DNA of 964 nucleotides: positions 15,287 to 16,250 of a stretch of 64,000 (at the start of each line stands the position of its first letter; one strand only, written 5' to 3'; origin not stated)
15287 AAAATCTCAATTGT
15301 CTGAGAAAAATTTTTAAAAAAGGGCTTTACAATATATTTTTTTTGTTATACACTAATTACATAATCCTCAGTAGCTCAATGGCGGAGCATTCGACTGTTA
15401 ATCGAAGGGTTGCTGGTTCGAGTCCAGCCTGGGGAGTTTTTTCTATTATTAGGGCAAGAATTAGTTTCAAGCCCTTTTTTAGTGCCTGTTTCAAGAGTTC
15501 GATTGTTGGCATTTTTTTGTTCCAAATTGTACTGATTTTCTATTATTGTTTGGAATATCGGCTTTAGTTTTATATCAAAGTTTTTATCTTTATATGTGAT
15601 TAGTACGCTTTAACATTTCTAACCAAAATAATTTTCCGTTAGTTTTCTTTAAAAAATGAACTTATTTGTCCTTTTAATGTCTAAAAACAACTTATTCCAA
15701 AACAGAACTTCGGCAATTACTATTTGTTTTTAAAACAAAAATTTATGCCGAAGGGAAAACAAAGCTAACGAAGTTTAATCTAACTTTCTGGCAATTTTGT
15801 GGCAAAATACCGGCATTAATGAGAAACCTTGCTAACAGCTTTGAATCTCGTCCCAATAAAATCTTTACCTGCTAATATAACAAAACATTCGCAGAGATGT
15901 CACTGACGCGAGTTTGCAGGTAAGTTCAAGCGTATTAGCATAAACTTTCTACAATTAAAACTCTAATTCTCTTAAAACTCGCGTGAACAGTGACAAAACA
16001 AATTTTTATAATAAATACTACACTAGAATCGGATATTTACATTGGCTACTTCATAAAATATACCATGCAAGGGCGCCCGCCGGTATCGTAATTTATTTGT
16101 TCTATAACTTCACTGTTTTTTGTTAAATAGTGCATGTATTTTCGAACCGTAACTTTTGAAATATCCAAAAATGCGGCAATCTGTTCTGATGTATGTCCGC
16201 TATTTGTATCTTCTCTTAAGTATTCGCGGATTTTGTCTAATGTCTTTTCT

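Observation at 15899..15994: Two-copy ~95-nt hairpin repeat with a compensatory stem change: candidate small RNA or miniature mobile element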

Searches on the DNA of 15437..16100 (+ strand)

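Call 7: search_rna_families(source=window, start=15700, end=16100, threshold=evalue, max_evalue=10, show_alignments=3)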
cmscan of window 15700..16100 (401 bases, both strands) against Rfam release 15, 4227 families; matches with E-value up to 10: 2.
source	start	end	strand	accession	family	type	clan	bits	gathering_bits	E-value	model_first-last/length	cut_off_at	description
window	15708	15753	-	RF00668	mir-302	Gene; miRNA;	CL00096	15.6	55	4.1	1-68/68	no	mir-302 microRNA precursor family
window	15955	15974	-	RF02129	GNAS-AS1_3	Gene; lncRNA;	-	10.3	42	9.7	1-38/38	no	GNAS antisense RNA 1 conserved region 3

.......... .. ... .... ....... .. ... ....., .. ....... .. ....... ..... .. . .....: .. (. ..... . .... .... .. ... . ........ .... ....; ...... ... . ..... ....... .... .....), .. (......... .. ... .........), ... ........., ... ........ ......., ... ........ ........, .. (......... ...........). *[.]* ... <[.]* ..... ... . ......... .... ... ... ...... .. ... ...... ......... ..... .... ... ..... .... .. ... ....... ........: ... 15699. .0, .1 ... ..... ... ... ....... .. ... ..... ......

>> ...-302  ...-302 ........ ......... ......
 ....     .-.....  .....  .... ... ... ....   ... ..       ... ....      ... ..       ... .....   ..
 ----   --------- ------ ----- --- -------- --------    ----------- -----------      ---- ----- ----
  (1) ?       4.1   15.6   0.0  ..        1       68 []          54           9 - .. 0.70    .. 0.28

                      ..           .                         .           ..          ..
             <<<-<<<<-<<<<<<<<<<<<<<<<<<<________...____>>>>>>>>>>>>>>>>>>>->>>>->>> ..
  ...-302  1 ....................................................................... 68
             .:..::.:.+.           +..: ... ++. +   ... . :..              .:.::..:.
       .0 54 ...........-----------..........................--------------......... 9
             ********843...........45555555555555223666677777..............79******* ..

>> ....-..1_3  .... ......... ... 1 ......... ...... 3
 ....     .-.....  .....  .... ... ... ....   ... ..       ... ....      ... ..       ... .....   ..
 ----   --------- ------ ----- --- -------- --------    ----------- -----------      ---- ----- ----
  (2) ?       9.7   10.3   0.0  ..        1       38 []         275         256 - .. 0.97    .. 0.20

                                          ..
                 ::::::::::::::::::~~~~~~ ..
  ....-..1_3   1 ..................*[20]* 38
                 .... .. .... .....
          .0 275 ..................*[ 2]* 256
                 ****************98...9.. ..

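Call 38: build_rna_model(alignment_id=A4)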
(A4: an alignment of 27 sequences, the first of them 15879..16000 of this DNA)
Model R1 built from alignment A4 (27 sequences, 126 columns); structure: RNAalifold consensus.
model positions 121; base pairs 17; branch points 0; effective number of sequences 1.39; information 0.59 bits per position. Calibrated on 0.2 Mb of random sequence (short: E-values are rough).
structure used (alignment columns):
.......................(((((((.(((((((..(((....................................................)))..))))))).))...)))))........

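Call 39: search_with_rna_model(model_id=R1, sources=[window, L001, L012, L015, L022, L023, L025, L027, L028, L029, L030, L031, L032, L033, L034, L035, L036, L037, L038, L039, L040, L041, L042, L043, L044, L045], max_evalue=10)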
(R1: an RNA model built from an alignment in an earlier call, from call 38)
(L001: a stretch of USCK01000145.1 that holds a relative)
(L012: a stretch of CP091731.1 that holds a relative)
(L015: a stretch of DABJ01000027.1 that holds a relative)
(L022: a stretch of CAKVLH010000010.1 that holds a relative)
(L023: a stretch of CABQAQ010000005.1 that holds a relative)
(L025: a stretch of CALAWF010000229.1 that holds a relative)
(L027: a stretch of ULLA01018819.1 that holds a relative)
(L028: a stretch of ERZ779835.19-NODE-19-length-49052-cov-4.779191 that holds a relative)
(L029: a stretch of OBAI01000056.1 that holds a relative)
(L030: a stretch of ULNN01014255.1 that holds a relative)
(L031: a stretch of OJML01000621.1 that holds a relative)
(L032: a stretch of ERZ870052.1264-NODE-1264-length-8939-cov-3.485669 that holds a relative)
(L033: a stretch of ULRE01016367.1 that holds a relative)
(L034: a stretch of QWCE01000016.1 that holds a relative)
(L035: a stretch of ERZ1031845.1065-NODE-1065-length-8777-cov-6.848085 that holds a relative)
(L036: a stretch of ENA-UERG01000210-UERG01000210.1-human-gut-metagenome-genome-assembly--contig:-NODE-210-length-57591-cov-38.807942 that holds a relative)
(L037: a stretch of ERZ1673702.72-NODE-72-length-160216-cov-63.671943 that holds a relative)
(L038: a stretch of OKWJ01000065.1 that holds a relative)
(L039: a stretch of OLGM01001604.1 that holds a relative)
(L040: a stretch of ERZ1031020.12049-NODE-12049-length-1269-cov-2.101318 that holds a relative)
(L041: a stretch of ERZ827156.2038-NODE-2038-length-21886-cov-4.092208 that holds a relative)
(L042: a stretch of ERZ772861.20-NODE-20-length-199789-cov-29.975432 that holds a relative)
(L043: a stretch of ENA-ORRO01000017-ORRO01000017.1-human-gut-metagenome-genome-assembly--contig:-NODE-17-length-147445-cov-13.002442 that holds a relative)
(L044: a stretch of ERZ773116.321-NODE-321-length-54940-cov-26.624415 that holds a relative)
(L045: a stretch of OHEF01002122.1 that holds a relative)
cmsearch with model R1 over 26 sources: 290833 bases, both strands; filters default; matches with E-value up to 10: 60.
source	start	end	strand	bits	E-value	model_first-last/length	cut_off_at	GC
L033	4740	4860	+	154.7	7.9e-34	1-121/121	no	0.39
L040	372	492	-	154.2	1.1e-33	1-121/121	no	0.36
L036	1320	1440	-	153.6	1.4e-33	1-121/121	no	0.36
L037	8257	8377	-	153.5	1.5e-33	1-121/121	no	0.39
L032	6372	6492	-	152.9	2.1e-33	1-121/121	no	0.37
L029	9155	9275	-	152.3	3e-33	1-121/121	no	0.39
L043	3786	3906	+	151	6.1e-33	1-121/121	no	0.38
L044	2930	3050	-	150.4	8.2e-33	1-121/121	no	0.37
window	15879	16000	+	149.2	1.6e-32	1-121/121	no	0.37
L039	414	536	+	149.1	1.7e-32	1-121/121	no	0.39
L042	4297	4417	-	148.3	2.7e-32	1-121/121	no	0.4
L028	5723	5843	+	146.6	6.7e-32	1-121/121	no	0.36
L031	993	1114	-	145.9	1e-31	1-121/121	no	0.39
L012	5417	5537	-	145.7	1.1e-31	1-121/121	no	0.37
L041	2937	3057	+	145.4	1.3e-31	1-121/121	no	0.36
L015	2733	2855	+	145.2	1.5e-31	1-121/121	no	0.36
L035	847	967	+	145.1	1.5e-31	1-121/121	no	0.36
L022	2159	2279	-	141.9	8.8e-31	1-121/121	no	0.36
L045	750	871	+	141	1.4e-30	1-121/121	no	0.39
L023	340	460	-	138.3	6.7e-30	1-121/121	no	0.39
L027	8582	8701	-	136.1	2.2e-29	1-121/121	no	0.39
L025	7376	7496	+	134.5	5.2e-29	1-121/121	no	0.4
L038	5307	5427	+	134.2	6.3e-29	1-121/121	no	0.37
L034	1147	1267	+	130.6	4.6e-28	1-121/121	no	0.4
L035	8153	8271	+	115.9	1.5e-24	1-121/121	no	0.34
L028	13029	13147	+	113.6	5.2e-24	1-121/121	no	0.38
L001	49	163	-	103.5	1.3e-21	1-121/121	no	0.34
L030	24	138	-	103.5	1.3e-21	1-121/121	no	0.34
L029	1878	1969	-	33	9.4e-05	1-121/121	no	0.33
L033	12047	12138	+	33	9.4e-05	1-121/121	no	0.33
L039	7722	7813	+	31.5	0.00022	1-121/121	no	0.32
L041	2948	3068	-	27.1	0.0024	1-121/121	no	0.37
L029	9144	9264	+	27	0.0026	1-121/121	no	0.36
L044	2921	3036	+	25.9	0.0047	1-121/121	no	0.35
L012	5406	5526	+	25.6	0.0057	1-121/121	no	0.36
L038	5334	5411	-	25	0.0079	28-105/121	no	0.35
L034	1174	1251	-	24.5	0.011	28-105/121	no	0.37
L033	4751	4871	-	23.7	0.016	1-121/121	no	0.37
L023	329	446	+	23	0.023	1-121/121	no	0.36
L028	5734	5854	-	22.7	0.027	1-121/121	no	0.34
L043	3800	3915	-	22.7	0.028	1-121/121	no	0.35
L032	6361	6481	+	22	0.041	1-121/121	no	0.36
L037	8247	8363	+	20.6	0.087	1-121/121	no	0.37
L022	2148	2265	+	19.6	0.16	1-121/121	no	0.34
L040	361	481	+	19.3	0.18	1-121/121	no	0.35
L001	38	156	+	19.2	0.19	1-121/121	no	0.31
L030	13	131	+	19.2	0.19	1-121/121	no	0.31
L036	1309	1429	+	18.7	0.25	1-121/121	no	0.36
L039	428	547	-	18.5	0.28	1-121/121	no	0.36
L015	2747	2864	-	18.3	0.32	1-121/121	no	0.35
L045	761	882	-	18.1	0.36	1-121/121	no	0.35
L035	858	976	-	16.9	0.69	1-121/121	no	0.35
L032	772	814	-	16.4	0.9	1-121/121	no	0.19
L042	4314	4389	+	16.3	0.94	29-104/121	no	0.37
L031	982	1103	+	14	3.3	1-121/121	no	0.37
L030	7285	7378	-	13.3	4.8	1-121/121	no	0.31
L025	7403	7480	-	12.7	7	28-105/121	no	0.38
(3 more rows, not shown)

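Call 41: search_rna_families(source=window, start=15437, end=16045, threshold=evalue, max_evalue=5)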
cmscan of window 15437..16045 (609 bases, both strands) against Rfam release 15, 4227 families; matches with E-value up to 5: 0.
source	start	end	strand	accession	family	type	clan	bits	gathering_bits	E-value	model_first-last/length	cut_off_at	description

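Call 54: search_with_rna_model(model_id=R1, sources=[L046, L047, L048, L049, L050], max_evalue=10, show_alignments=3)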
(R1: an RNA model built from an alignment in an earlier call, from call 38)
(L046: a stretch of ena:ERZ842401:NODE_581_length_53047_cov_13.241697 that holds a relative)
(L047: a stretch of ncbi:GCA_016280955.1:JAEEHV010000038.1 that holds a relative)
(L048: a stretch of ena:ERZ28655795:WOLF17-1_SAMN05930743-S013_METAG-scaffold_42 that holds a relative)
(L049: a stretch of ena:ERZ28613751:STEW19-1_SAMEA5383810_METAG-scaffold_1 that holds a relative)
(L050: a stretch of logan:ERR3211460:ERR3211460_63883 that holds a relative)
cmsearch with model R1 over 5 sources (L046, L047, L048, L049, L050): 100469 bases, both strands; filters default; matches with E-value up to 10: 3.
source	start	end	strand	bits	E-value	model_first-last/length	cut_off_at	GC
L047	16541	16587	+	11.8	3.9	1-121/121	no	0.3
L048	9385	9426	-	11.5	4.5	1-121/121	no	0.31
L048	20059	20088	+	10.8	6.7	61-90/121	no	0.17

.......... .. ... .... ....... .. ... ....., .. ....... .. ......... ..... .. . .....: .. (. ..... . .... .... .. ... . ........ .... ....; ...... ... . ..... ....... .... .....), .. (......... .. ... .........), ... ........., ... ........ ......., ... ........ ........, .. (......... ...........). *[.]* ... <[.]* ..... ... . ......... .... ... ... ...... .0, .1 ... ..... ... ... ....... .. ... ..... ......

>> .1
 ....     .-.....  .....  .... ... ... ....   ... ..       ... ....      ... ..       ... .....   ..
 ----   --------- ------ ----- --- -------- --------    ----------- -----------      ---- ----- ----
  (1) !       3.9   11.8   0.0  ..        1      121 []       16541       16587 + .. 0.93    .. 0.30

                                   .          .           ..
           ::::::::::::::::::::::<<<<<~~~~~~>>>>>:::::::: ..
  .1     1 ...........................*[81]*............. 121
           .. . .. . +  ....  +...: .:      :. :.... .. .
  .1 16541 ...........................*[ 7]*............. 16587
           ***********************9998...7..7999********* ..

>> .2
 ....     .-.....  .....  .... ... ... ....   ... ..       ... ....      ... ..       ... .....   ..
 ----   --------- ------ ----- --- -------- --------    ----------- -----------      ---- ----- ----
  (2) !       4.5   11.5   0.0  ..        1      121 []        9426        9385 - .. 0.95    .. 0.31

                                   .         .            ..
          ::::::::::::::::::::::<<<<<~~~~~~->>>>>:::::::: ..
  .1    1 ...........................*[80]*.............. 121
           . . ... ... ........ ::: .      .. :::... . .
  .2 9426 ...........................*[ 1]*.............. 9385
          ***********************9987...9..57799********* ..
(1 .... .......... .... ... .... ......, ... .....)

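Call 64: search_dna_similar(query=window:15860-16005:+, collection=phages, mode=distant, max_evalue=0.01)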
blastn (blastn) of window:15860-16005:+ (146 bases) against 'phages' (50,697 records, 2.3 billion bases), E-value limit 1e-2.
No match.

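Call 65: search_dna_similar(query=window:15860-16005:+, collection=plasmids, mode=distant, max_evalue=0.01)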
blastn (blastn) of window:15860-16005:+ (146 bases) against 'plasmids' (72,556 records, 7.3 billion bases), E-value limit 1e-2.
No match.

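Call 75: search_with_rna_model(model_id=R1, sources=[L051, L052, L053, L054, L055], max_evalue=10, show_alignments=6)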
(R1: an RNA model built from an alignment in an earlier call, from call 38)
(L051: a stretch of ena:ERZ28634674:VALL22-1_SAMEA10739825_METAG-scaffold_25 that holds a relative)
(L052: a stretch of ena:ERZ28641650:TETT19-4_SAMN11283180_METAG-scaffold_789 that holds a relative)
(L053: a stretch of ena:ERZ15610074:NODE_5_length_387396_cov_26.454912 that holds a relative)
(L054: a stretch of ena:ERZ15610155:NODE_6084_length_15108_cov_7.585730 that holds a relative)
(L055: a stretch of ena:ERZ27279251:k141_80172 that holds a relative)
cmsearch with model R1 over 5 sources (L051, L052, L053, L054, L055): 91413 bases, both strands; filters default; matches with E-value up to 10: 8.
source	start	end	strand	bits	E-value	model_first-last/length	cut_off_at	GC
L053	13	116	-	16.5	0.27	1-121/121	no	0.32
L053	5121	5163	-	15.1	0.58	1-121/121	no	0.23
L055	5601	5710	+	13.9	1.1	1-121/121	no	0.3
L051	13260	13349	-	13.4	1.4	1-121/121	no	0.27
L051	3448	3535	-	12.7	2.1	1-121/121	no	0.3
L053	686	737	-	11.8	3.5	1-121/121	no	0.27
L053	774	825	-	10.6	6.9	1-121/121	no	0.29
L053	19581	19623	+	10.5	7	48-90/121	no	0.23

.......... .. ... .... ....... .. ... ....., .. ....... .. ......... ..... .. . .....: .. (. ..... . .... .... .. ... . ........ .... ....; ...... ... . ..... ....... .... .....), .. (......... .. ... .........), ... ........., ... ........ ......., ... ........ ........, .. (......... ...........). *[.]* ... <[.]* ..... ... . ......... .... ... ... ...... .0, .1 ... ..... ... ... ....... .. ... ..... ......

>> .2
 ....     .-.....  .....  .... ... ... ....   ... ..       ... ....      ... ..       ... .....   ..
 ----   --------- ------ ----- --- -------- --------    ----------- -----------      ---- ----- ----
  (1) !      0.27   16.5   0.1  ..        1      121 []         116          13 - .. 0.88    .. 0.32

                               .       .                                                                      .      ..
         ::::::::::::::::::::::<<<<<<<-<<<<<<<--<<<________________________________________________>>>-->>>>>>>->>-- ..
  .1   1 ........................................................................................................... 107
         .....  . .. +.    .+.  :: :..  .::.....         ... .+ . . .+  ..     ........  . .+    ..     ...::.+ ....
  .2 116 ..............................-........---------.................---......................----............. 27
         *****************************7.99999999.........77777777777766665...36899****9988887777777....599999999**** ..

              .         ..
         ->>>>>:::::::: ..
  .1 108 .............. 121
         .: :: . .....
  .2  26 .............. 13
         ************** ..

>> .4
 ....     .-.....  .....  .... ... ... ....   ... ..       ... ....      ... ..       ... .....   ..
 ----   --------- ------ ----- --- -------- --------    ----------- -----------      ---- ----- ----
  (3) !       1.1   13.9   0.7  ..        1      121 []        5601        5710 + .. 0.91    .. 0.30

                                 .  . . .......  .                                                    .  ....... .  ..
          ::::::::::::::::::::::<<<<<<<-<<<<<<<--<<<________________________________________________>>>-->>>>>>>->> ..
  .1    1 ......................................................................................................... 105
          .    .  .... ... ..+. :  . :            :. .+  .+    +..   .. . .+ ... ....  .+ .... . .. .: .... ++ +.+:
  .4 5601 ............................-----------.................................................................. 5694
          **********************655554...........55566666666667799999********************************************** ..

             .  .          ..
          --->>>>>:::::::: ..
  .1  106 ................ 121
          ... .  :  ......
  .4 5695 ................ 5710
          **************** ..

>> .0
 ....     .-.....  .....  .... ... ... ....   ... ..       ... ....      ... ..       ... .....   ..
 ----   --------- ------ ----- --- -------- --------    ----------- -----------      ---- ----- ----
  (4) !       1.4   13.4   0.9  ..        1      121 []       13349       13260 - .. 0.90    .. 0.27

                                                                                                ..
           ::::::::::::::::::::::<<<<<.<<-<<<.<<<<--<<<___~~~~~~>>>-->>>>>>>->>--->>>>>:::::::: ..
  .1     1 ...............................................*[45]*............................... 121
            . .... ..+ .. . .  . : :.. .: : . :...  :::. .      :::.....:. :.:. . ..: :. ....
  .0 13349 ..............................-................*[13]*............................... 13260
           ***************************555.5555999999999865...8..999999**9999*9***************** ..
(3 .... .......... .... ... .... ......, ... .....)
